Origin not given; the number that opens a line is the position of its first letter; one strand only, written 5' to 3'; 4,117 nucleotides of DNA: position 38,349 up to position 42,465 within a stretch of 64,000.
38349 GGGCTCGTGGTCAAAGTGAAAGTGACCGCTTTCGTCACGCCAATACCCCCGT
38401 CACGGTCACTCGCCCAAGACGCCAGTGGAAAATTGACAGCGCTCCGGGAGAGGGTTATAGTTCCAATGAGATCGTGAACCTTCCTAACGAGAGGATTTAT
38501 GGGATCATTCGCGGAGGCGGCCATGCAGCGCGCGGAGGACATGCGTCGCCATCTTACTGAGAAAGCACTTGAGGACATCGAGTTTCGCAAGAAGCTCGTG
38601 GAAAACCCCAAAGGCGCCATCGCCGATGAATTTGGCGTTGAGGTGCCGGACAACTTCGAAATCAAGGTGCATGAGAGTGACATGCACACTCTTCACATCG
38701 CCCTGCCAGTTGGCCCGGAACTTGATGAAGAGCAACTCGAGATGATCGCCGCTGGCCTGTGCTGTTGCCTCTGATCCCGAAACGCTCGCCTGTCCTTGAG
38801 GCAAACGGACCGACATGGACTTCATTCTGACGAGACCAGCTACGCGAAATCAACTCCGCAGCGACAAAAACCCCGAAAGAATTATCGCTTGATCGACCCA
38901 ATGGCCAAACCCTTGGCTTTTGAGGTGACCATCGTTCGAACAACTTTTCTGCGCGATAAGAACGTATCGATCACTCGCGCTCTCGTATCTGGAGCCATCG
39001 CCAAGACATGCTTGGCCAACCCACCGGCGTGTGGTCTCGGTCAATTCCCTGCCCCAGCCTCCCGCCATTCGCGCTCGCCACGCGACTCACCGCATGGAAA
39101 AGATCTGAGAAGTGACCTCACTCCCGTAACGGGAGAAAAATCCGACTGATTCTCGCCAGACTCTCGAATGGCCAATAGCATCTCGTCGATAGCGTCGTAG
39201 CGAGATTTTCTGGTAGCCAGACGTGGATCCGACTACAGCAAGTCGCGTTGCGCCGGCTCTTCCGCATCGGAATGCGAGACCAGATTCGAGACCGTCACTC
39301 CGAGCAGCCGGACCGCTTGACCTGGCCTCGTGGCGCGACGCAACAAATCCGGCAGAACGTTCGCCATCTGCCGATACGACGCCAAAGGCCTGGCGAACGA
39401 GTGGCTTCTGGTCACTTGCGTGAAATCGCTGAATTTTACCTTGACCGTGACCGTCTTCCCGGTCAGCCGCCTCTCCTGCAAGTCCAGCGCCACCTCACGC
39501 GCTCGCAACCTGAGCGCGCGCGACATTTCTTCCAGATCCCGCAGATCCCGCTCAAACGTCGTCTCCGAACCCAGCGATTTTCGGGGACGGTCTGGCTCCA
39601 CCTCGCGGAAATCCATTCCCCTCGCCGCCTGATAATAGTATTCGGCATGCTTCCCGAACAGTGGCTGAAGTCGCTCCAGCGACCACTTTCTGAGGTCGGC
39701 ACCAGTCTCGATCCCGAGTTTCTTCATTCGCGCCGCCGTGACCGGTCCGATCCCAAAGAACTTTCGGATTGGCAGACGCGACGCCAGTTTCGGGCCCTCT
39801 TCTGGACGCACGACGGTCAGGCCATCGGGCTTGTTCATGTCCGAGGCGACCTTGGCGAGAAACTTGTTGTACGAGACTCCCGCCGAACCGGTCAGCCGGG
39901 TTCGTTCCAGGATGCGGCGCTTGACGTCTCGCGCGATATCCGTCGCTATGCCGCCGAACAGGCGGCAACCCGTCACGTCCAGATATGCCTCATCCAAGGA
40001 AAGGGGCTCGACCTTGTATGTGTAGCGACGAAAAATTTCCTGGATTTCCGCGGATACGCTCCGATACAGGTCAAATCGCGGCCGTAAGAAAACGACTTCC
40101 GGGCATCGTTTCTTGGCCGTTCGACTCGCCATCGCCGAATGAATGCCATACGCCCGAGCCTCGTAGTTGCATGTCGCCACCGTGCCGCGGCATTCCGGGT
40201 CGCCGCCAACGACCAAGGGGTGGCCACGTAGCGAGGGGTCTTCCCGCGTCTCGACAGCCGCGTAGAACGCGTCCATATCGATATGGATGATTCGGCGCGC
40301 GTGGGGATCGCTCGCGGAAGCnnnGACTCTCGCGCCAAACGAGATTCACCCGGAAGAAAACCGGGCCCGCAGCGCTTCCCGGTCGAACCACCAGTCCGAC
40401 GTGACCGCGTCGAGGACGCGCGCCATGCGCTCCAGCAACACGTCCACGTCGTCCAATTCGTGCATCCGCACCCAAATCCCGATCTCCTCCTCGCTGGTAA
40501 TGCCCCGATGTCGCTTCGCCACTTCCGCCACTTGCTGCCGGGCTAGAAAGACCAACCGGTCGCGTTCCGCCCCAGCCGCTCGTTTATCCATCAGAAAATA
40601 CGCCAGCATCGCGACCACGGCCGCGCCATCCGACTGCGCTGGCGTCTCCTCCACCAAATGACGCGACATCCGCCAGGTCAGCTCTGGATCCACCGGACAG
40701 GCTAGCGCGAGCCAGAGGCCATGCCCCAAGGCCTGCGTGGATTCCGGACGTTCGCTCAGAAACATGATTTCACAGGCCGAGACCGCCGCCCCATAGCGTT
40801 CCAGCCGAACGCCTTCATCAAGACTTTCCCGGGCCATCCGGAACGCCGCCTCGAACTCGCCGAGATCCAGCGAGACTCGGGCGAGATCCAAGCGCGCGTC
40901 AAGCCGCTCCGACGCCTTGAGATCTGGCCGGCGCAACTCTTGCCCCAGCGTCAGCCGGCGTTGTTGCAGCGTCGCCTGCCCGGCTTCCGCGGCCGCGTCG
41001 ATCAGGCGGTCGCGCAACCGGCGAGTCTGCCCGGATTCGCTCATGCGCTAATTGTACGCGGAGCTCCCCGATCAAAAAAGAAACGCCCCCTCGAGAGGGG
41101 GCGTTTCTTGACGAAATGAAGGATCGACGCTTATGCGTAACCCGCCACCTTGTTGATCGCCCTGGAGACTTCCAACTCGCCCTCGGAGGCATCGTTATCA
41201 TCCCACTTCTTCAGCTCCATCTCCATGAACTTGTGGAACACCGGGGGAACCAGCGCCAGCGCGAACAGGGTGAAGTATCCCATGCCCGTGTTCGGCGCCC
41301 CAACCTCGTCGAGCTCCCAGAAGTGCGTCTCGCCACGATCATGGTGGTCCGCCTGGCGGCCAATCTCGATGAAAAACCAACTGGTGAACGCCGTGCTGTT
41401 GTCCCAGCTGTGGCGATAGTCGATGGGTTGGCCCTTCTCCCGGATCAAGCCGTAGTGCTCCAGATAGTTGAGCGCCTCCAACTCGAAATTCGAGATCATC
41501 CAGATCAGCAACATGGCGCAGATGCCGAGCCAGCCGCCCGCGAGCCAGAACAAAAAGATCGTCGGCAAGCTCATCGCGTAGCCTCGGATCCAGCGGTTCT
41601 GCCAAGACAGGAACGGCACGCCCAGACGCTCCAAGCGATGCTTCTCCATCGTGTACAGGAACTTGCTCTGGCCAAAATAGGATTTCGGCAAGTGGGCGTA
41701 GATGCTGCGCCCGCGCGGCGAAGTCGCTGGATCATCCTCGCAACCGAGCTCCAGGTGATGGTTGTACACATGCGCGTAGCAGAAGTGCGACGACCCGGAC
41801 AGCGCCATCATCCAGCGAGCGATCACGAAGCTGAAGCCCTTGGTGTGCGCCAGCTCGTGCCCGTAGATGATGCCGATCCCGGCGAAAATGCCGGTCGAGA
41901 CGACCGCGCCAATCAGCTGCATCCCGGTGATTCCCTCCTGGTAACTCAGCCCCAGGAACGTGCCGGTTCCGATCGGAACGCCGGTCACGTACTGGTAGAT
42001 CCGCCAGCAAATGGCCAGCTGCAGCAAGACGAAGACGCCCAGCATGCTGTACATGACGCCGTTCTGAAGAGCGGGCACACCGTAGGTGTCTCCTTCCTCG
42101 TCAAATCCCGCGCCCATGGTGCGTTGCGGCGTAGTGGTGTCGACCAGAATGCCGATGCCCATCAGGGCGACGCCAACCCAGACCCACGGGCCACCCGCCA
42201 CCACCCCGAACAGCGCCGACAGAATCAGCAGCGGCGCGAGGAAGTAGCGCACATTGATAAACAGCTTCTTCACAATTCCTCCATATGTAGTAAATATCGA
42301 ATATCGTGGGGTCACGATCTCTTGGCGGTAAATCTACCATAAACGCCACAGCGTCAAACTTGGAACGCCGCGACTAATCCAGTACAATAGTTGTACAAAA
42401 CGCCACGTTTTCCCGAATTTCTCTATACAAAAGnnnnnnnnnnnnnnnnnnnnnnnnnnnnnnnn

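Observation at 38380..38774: Orphan NHLP-type RiPP leader peptide with a minimal LCCCL core under a consensus promoter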

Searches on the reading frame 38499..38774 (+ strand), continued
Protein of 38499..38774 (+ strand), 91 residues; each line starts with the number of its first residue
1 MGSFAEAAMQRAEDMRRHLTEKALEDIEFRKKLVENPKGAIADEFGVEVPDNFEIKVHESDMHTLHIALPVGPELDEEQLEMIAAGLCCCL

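Call 56: search_solved_structures(query=window:38499-38771:+, max_evalue=0.01, show_alignments=1)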
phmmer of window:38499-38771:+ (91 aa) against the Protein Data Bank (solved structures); distinct sequences matched with E-value up to 0.01: 37.
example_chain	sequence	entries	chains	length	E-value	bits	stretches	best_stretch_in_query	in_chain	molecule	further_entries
8tb1_A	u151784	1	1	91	8.8e-07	32.5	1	18-88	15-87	NHLP leader peptide family natural product, tumor homing peptide 1 (TH1) substrate chimera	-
1v29_A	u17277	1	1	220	1.4e-06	31.9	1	28-81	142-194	nitrile hydratase a chain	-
4ob1_A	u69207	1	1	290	1.2e-05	28.9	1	26-74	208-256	Cobalt-containing nitrile hydratase subunit alpha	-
9d5u_A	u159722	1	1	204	2.1e-05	28.1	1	26-74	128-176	Cobalt-containing nitrile hydratase subunit alpha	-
8i6n_A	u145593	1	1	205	2.2e-05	28.1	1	26-74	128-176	Cobalt-containing nitrile hydratase subunit alpha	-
3vyh_A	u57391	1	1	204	2.2e-05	28.1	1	25-74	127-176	Cobalt-containing nitrile hydratase subunit alpha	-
1ugr_A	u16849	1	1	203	2.2e-05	28.1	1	26-74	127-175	Nitrile Hydratase alpha subunit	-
9d5y_A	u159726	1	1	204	2.2e-05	28.1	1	26-74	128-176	Cobalt-containing nitrile hydratase subunit alpha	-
1ire_A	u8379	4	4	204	2.2e-05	28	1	26-74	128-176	Nitrile Hydratase | Cobalt-containing nitrile hydratase subunit alpha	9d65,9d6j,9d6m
1ugs_A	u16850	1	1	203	2.3e-05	28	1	26-74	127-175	Nitrile Hydratase alpha subunit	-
7w8l_A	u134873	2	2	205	2.3e-05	28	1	26-74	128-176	Nitrile hydratase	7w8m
1ugp_A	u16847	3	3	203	2.3e-05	28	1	26-74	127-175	Cobalt-containing nitrile hydratase subunit alpha | Nitrile Hydratase alpha subunit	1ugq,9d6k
9d5v_A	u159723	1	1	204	2.3e-05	28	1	26-74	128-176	Cobalt-containing nitrile hydratase subunit alpha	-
4ob0_A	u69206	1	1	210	2.4e-05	27.9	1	26-74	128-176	Cobalt-containing nitrile hydratase subunit alpha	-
4ob3_A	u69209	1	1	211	2.5e-05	27.9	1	26-74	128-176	Cobalt-containing nitrile hydratase subunit alpha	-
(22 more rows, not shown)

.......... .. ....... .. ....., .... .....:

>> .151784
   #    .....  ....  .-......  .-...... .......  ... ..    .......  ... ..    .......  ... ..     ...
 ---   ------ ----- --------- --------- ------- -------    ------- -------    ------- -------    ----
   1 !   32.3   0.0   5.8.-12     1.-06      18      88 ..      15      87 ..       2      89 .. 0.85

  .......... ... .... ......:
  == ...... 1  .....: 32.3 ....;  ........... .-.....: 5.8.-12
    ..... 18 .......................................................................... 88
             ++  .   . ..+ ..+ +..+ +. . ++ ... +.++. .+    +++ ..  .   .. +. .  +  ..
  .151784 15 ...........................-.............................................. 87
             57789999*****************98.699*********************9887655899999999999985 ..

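Call 57: find_homologous_proteins(query=L090:4850-7072:-, max_evalue=1e-100)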
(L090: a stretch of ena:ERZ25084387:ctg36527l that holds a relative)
Query L090:4850-7072:- (740 aa): 2338 proteins with E <= 1e-100 among 8000 candidates; the best 120 are listed.
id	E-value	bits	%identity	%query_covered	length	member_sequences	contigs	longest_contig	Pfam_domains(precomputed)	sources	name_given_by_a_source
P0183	0.0e+0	1543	96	97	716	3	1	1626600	PF00005.34,PF03412.22,PF00664.29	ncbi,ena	-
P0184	0.0e+0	1501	90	100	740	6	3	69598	PF00005.34,PF03412.22,PF00664.29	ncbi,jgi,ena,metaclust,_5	metaclust:\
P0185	0.0e+0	1491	89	98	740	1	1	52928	PF00005.34,PF03412.22,PF00664.29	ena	-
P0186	0.0e+0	1482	91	98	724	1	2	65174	PF00005.34,PF03412.22,PF00664.29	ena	-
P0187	0.0e+0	1458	86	100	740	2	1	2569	PF00005.34,PF03412.22,PF00664.29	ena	-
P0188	0.0e+0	1432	85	100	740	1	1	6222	PF00005.34,PF03412.22,PF00664.29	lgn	-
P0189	0.0e+0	1431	85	100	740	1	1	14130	PF00005.34,PF03412.22,PF00664.29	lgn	-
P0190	0.0e+0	1415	84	100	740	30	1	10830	PF00005.34,PF03412.22,PF00664.29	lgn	-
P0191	0.0e+0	1408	83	100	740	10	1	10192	PF00005.34,PF03412.22,PF00664.29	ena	-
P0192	0.0e+0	1395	83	100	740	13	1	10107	PF00005.34,PF03412.22,PF00664.29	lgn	-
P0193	0.0e+0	1393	83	100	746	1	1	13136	PF00005.34,PF03412.22,PF00664.29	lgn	-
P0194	0.0e+0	1390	83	100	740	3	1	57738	PF00005.34,PF03412.22,PF13191.13,PF00664.29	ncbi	-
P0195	0.0e+0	1374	81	100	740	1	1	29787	PF00005.34,PF03412.22,PF13191.13,PF00664.29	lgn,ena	-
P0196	0.0e+0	1367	81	100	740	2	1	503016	PF00005.34,PF03412.22,PF00664.29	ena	-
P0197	0.0e+0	1363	81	100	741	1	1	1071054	PF00005.34,PF03412.22,PF00664.29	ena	-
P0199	0.0e+0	1340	81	97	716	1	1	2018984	PF00005.34,PF03412.22,PF00664.29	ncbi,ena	-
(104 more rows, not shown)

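Call 62: search_protein_families(library=pfam, proteins=[L051:13401-14627:+, L058:18043-19509:+, L059:5960-7378:+, L020:13590-14912:+, L060:14377-15852:+, L053:8705-9997:+, L063:5958-7475:-, L011:14458-15456:+], max_evalue=0.01)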
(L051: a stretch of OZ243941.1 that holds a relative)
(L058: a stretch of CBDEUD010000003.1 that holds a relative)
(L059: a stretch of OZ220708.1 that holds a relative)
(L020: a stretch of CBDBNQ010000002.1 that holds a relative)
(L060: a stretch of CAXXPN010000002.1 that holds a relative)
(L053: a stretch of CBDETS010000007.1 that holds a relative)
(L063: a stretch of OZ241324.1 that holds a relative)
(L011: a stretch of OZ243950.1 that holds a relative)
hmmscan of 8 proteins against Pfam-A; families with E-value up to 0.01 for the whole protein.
L051:13401-14627:+ (409 aa): 0 families

L058:18043-19509:+ (489 aa): 2 families
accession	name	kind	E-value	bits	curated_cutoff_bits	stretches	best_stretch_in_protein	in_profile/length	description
PF13243.12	SQHop_cyclase_C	-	6.4e-06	25.8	26.1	0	171-254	203-285/319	Squalene-hopene cyclase C-terminal domain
PF02979.21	NHase_alpha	-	0.00043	20.2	27.2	1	71-119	114-161/184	Nitrile hydratase, alpha chain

L059:5960-7378:+ (473 aa): 1 family
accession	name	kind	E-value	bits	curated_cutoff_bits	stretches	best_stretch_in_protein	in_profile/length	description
PF04820.20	Trp_halogenase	-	7.2e-44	150.8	21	2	142-405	147-407/458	Tryptophan halogenase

L020:13590-14912:+ (441 aa): 1 family
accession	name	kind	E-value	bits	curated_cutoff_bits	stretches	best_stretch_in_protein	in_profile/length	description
PF09995.15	MPAB_Lcp_cat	-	1.4e-14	55.2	23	1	151-383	8-221/231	ER-bound oxygenase mpaB/B'/Rubber oxygenase, catalytic domain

L060:14377-15852:+ (492 aa): 2 families
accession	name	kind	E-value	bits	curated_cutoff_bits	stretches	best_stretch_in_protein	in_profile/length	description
PF01565.28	FAD_binding_4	-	2.9e-31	108.5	26.4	1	81-216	1-139/139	FAD binding domain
PF09265.15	Cytokin-bind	-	3.4e-05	23.8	23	1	431-473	234-274/281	Cytokinin dehydrogenase 1, FAD and cytokinin binding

L053:8705-9997:+ (431 aa): 7 families
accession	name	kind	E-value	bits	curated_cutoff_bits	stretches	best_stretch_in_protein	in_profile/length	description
PF02353.26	CMAS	-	2.2e-74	250.7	27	1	160-418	4-273/273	Mycolic acid cyclopropane synthetase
PF13649.12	Methyltransf_25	-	2.6e-13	50.9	27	1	221-311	1-97/97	Methyltransferase domain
PF08241.18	Methyltransf_11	-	1.7e-09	38.7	21.2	1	222-313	1-93/95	Methyltransferase domain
PF13489.12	Methyltransf_23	-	1.1e-08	35.4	27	1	201-342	5-143/164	Methyltransferase domain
PF08242.18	Methyltransf_12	-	2.3e-07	31.9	30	1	222-312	1-97/98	Methyltransferase domain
PF13847.12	Methyltransf_31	-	5.1e-05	23.4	27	1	216-319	2-113/145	Methyltransferase domain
PF01728.25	FtsJ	-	0.00044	20.7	24.1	1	205-262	8-69/181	FtsJ-like methyltransferase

L063:5958-7475:- (506 aa): 13 families
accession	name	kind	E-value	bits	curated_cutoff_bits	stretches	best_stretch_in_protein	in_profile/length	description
PF01593.30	Amino_oxidase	-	1.5e-50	173.3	19.8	1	53-486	1-441/443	Flavin containing amine oxidoreductase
PF13450.12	NAD_binding_8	-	3.2e-17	63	21.9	1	48-113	1-68/68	NAD(P)-binding Rossmann-like domain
PF01266.30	DAO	-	7.4e-13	49.2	27.9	2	45-79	1-35/353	FAD dependent oxidoreductase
PF07992.20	Pyr_redox_2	-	4.9e-06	26.6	26.1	1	44-79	143-178/291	Pyridine nucleotide-disulphide oxidoreductase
PF00890.30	FAD_binding_2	-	8.6e-06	25.6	20.4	1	46-77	2-33/414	FAD binding domain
PF00070.33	Pyr_redox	-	1.1e-05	26.3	22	1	45-79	1-35/82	Pyridine nucleotide-disulphide oxidoreductase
PF03486.20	HI0933_like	-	4.4e-05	23.5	50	1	45-82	2-39/244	HI0933-like protein Rossmann domain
PF12831.13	FAD_oxidored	-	7.3e-05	22.7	27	1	46-82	2-38/416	FAD dependent oxidoreductase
PF01946.23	Thi4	-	0.0012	18.6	26.2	1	45-80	19-55/235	Thi4 family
PF01134.28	GIDA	-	0.0028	17.2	22.1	1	45-72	1-28/391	Glucose inhibited division protein A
PF04820.20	Trp_halogenase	-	0.0042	16.4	21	0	45-77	1-37/458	Tryptophan halogenase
PF01262.27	AlaDh_PNT_C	-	0.0048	16.8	23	1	43-76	28-61/214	Alanine dehydrogenase/PNT, C-terminal domain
PF01494.25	FAD_binding_3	-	0.009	15.7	22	0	45-77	3-35/349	FAD binding domain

L011:14458-15456:+ (333 aa): 4 families
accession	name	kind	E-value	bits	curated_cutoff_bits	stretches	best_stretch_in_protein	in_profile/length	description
PF00364.28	Biotin_lipoyl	-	7.9e-05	22.9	22.1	0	111-138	2-34/73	Biotin-requiring enzyme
PF16576.10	HlyD_D23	-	0.00049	19.9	30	1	125-260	36-174/214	Barrel-sandwich domain of CusB or HlyD membrane-fusion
PF13437.12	HlyD_3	-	0.00064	20.9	22.2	1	195-276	2-80/106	HlyD family secretion protein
PF01551.29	Peptidase_M23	-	0.0024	18.5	28.7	0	115-139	47-71/96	Peptidase family M23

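Call 66: search_solved_structures(query=A2, max_evalue=1, show_alignments=1)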
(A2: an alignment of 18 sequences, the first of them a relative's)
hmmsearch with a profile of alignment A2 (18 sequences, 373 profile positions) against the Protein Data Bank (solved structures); distinct sequences matched with E-value up to 1: 1.
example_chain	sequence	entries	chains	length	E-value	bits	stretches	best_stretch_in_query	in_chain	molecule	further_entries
4xo2_A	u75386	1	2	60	0.39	12.5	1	94-139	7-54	Protein GnsA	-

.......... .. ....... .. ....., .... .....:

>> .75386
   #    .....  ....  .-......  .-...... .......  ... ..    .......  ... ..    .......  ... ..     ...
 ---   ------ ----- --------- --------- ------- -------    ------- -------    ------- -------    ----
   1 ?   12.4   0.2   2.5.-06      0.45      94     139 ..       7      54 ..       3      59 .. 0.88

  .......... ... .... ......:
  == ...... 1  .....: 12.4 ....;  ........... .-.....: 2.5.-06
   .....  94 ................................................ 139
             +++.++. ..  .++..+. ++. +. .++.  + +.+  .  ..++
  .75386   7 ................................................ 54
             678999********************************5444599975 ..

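Call 67: search_protein_families(library=pfam, alignment_id=A2, max_evalue=1)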
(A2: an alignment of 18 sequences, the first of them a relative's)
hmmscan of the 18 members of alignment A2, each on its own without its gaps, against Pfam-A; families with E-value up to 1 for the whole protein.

A. member 1, L006:12876-13982:- (368 aa): 0 families

B. families by the number of members that match (of 18 scanned): 4 families
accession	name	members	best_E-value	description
PF00614.28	PLDc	1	0.11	Phospholipase D Active site motif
PF08679.17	DsrD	1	0.13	Dissimilatory sulfite reductase D (DsrD)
PF07756.17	DUF1612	1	0.14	Protein of unknown function (DUF1612)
PF22970.2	DUF7028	1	0.24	Domain of unknown function (DUF7028)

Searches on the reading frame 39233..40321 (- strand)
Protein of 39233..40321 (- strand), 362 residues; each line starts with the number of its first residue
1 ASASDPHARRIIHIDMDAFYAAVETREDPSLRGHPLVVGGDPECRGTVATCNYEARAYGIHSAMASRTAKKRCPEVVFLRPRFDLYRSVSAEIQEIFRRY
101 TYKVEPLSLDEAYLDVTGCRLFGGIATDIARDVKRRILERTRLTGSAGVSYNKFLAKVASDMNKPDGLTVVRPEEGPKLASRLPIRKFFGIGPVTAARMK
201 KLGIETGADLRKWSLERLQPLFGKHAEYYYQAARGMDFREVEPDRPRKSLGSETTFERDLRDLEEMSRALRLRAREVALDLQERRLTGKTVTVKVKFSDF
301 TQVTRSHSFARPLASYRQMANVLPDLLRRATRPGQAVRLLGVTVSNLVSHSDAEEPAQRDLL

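Call 63: list_cluster_members(proteins=[window:39233-40321:-, window:18961-19737:+, window:18115-18954:+, window:45873-46574:-, window:46574-47773:-, window:27309-28991:+, window:26068-27249:+, window:41131-42312:-, window:40346-41041:-, P0199])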
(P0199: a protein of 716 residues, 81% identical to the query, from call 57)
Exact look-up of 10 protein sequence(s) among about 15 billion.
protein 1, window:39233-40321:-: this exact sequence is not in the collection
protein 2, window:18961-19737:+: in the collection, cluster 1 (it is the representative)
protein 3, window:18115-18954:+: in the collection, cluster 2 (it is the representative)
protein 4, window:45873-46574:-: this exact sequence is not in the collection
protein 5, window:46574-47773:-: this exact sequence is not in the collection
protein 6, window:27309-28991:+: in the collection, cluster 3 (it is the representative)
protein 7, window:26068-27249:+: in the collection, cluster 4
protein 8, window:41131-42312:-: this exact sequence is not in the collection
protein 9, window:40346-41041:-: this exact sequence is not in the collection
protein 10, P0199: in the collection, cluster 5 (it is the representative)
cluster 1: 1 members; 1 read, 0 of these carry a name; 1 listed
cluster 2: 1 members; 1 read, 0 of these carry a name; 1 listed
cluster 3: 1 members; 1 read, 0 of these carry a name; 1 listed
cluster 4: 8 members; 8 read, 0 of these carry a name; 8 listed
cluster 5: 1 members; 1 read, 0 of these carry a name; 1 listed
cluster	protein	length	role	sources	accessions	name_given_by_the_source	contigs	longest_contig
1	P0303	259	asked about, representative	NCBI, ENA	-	-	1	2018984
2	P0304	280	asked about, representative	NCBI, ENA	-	-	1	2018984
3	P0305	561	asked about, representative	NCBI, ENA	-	-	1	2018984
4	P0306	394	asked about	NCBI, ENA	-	-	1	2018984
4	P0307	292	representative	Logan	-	-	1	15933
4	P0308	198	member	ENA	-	-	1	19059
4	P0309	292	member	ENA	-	-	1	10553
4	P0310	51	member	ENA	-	-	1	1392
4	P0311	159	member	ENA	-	-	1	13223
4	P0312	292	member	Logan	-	-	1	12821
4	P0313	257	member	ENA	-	-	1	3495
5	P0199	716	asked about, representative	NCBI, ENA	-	-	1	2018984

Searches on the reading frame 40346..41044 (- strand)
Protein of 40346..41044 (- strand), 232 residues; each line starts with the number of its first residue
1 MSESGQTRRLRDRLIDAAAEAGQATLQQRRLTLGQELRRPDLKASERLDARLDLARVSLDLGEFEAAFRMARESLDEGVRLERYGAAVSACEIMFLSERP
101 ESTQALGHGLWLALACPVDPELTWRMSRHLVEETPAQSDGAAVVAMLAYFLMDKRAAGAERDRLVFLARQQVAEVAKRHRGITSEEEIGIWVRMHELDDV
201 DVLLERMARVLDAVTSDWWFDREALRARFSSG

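Call 13: search_protein_families(library=pfam, proteins=[window:40346-41044:-], max_evalue=0.01)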
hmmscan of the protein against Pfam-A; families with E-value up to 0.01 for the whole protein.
window:40346-41044:- (232 aa): 1 family
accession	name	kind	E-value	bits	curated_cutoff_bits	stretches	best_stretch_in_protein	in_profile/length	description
PF13374.12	TPR_10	-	0.0089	16.5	27.5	0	48-76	2-30/42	Tetratricopeptide repeat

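Call 53: search_protein_families(library=ncbifam, proteins=[window:40346-41044:-], max_evalue=0.001)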
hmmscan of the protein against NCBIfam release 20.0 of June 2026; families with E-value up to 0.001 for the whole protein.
window:40346-41044:- (232 aa): 0 families

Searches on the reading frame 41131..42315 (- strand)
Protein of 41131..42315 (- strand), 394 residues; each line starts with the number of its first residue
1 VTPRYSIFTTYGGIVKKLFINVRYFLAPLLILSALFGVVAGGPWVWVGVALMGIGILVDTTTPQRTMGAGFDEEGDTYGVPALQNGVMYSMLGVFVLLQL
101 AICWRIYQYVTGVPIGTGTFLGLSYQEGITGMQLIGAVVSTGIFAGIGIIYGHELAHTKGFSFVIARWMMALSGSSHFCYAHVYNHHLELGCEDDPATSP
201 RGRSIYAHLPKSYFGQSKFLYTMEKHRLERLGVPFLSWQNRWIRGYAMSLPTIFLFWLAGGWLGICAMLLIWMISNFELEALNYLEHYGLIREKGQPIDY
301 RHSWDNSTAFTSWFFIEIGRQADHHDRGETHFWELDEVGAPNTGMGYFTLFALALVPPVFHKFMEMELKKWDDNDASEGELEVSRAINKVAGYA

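Call 13: search_protein_families(library=pfam, proteins=[window:41131-42315:-], max_evalue=0.01)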
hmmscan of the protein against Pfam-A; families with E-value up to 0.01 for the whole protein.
window:41131-42315:- (394 aa): 1 family
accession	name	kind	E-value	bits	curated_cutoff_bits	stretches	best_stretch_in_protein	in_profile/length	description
PF00487.30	FA_desaturase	-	3.2e-28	99.6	29.7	1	136-338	8-234/253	Fatty acid desaturase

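Call 53: search_protein_families(library=ncbifam, proteins=[window:41131-42315:-], max_evalue=0.001)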
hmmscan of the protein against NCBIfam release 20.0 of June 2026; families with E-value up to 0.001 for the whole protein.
window:41131-42315:- (394 aa): 0 families
